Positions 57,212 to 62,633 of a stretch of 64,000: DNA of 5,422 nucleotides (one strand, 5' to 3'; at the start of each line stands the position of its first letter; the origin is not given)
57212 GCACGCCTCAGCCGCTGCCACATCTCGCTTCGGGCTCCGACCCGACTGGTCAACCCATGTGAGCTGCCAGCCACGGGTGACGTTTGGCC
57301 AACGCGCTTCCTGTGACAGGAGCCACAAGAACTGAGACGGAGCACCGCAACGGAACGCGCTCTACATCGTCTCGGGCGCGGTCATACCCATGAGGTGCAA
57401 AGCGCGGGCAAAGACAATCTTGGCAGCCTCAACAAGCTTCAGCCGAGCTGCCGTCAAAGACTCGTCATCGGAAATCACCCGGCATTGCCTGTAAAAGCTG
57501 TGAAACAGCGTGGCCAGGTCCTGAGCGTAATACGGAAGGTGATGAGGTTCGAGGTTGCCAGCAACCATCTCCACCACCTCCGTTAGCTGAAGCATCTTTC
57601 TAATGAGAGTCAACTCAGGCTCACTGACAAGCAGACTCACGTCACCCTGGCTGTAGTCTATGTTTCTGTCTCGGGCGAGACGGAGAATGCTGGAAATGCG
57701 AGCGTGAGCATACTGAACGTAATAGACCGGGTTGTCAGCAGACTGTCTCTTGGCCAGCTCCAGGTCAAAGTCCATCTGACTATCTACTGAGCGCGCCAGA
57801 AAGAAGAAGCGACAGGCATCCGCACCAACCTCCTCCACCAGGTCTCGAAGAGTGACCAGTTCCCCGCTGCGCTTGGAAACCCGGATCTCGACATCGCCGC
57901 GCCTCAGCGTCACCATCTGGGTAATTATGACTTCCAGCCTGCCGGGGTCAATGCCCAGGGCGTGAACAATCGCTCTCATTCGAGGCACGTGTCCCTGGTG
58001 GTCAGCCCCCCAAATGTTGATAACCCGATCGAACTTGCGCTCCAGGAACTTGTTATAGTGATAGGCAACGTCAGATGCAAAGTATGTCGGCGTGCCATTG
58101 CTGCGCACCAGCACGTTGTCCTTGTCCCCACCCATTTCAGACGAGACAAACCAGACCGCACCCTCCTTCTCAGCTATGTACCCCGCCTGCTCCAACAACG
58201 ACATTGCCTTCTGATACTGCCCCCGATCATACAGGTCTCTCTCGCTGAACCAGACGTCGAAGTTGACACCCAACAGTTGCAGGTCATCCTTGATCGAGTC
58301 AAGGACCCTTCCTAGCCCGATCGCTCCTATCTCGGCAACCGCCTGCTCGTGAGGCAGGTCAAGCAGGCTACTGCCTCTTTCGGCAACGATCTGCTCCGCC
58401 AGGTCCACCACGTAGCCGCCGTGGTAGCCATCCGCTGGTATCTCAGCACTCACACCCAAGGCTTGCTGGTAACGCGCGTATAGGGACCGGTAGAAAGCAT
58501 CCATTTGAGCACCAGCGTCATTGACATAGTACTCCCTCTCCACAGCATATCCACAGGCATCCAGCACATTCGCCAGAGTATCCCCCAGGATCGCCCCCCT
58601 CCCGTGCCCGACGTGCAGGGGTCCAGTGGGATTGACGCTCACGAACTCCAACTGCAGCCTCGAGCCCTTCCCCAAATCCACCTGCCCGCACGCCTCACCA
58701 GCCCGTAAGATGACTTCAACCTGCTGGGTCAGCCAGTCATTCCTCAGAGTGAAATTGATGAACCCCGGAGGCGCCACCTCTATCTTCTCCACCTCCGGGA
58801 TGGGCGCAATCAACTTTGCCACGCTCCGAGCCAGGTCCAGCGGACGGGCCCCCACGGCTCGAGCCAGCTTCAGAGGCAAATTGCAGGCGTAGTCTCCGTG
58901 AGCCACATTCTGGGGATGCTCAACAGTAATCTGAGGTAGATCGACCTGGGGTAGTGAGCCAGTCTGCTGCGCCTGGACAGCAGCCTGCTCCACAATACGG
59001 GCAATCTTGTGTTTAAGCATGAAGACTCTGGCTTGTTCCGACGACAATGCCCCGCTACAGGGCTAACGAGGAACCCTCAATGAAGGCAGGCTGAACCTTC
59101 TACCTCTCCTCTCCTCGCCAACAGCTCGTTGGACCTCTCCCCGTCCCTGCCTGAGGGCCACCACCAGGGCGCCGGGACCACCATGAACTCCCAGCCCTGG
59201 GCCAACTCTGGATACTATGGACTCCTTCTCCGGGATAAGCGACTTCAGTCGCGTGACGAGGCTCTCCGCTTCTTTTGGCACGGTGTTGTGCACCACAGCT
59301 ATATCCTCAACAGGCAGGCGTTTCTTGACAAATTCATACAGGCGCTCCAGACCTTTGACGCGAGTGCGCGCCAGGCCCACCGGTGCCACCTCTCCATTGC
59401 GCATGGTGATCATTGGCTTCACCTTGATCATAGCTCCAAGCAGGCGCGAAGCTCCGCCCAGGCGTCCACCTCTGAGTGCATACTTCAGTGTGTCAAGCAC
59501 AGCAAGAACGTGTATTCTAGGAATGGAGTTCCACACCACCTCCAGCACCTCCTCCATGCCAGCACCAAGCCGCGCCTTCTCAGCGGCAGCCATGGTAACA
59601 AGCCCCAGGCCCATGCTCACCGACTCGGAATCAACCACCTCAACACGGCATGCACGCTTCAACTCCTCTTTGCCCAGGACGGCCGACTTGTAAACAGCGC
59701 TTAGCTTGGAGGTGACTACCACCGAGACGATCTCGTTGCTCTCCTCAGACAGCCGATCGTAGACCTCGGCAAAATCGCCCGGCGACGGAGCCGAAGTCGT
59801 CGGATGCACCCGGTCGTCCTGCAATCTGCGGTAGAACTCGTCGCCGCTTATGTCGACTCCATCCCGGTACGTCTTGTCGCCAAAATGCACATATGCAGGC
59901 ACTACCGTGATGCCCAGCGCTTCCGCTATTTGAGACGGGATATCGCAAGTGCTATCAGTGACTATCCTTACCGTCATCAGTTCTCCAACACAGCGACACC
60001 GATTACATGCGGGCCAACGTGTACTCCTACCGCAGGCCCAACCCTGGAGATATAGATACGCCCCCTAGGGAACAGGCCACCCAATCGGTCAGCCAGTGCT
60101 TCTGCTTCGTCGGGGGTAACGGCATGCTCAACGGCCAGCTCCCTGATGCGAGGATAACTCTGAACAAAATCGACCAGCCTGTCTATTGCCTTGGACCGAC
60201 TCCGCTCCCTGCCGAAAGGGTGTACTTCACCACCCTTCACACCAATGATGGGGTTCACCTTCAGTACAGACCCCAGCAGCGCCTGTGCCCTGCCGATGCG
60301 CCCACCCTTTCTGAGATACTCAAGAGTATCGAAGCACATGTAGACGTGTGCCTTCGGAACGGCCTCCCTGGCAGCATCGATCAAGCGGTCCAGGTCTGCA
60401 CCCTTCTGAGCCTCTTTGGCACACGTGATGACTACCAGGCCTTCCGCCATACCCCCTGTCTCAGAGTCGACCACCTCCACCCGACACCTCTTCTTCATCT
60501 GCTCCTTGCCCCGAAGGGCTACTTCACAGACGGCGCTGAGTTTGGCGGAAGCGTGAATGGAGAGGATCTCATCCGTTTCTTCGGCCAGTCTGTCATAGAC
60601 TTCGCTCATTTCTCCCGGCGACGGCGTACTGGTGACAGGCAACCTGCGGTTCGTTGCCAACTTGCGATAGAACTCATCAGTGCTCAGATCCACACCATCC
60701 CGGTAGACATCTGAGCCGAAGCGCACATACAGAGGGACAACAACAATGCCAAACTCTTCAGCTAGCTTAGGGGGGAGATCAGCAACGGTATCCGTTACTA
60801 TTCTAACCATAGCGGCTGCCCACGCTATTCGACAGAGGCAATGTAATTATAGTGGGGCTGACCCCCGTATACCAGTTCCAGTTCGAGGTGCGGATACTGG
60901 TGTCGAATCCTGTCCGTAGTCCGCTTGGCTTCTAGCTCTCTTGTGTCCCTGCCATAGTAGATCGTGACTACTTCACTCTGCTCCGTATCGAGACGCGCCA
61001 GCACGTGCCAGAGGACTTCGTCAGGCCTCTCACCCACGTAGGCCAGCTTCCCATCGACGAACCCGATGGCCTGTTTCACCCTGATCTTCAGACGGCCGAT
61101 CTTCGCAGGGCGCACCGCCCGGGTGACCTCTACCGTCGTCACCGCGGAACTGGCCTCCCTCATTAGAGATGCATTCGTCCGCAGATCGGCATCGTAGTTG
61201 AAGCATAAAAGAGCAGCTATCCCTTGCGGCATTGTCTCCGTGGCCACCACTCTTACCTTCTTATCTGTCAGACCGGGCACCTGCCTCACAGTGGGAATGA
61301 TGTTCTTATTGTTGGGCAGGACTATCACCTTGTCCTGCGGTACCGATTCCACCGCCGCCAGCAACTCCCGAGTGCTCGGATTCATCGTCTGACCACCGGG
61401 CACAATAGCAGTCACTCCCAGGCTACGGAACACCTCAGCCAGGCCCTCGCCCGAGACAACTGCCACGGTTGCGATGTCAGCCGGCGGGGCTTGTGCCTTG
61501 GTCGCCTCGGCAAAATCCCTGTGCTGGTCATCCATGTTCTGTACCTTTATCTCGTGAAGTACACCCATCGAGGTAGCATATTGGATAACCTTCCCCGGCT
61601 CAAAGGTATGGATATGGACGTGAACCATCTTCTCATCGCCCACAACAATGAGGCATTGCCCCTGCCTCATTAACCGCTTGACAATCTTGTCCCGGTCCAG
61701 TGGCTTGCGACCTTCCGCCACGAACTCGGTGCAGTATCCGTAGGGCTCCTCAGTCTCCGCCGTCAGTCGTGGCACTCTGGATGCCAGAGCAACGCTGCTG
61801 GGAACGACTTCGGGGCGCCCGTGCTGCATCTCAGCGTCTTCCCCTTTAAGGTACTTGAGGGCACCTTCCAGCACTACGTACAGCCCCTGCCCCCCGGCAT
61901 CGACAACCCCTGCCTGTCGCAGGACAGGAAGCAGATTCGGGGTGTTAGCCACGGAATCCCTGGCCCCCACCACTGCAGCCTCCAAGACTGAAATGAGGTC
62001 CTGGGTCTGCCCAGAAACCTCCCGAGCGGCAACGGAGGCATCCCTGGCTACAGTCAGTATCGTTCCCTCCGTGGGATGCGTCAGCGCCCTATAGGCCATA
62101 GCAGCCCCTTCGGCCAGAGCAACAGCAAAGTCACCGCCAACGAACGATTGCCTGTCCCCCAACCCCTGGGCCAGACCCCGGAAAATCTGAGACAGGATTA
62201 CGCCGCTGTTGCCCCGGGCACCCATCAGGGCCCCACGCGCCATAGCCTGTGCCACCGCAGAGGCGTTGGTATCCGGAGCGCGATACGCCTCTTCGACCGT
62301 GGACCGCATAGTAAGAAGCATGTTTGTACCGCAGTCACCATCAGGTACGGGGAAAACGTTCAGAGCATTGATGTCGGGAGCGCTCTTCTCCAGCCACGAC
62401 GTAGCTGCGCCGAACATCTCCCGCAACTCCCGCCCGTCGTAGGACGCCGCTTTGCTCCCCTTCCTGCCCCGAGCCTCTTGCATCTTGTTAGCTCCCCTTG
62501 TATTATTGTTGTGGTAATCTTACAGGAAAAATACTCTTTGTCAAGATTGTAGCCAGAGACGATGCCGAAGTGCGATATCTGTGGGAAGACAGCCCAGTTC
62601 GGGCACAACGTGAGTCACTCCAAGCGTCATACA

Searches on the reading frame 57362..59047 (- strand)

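Call 88: search_protein_families(library=pfam, proteins=[window:57362-59047:-], max_evalue=0.00001)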
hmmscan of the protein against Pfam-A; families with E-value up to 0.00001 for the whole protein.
window:57362-59047:- (561 aa): 3 families
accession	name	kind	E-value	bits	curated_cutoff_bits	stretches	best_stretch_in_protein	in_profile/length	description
PF05746.21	DALR_1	-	5.8e-32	110.7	22.3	1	444-561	1-117/117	DALR anticodon binding domain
PF00750.26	tRNA-synt_1d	-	1.4e-22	80.6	23.3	1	112-408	4-299/349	tRNA synthetases class I (R), catalytic domain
PF03485.21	Arg_tRNA_synt_N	-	9.9e-19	68.2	21.5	1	13-101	5-85/85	Arginyl tRNA synthetase N terminal domain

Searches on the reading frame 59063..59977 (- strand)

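Call 88: search_protein_families(library=pfam, proteins=[window:59063-59977:-], max_evalue=0.00001)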
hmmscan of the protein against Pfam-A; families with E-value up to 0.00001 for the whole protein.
window:59063-59977:- (304 aa): 1 family
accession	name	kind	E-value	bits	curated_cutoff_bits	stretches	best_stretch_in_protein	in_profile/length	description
PF02645.21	DegV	-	3e-71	240.5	27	1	3-274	2-276/280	Uncharacterised protein, DegV family COG1307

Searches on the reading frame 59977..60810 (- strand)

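Call 88: search_protein_families(library=pfam, proteins=[window:59977-60810:-], max_evalue=0.00001)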
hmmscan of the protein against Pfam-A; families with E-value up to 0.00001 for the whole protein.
window:59977-60810:- (277 aa): 1 family
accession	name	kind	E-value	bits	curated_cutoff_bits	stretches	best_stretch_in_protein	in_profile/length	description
PF02645.21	DegV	-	2.8e-77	260.2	27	1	2-276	2-279/280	Uncharacterised protein, DegV family COG1307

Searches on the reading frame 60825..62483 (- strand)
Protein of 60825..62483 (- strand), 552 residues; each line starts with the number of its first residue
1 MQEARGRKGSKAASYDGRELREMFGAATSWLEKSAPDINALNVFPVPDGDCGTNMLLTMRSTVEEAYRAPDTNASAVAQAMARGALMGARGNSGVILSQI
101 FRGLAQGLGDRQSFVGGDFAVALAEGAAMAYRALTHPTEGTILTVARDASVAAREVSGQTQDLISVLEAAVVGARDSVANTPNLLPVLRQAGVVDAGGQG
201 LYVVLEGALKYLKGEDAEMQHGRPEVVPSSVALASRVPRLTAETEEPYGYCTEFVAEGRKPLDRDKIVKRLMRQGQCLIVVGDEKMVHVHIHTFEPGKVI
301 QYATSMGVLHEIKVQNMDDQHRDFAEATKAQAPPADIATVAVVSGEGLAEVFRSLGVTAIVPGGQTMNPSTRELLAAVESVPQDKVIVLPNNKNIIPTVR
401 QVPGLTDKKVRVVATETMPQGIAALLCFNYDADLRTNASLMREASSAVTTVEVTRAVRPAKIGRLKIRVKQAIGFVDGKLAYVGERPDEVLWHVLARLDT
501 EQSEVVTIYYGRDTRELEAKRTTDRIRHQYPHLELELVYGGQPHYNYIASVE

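Call 88: search_protein_families(library=pfam, proteins=[window:60825-62483:-], max_evalue=0.00001)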
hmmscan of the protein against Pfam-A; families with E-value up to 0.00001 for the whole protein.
window:60825-62483:- (552 aa): 3 families
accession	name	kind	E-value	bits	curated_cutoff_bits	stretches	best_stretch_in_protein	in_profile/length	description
PF13684.11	FakA-like_C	-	5.7e-71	238.7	23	1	338-552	1-216/216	Fatty acid kinase subunit A-like, C-terminal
PF02734.22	Dak2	-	7e-40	137.2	27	1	45-209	1-173/174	DAK2 domain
PF21645.3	FakA-like_M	-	1e-23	83.3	24.9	1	248-322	2-78/80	Fatty acid kinase subunit A-like, middle domain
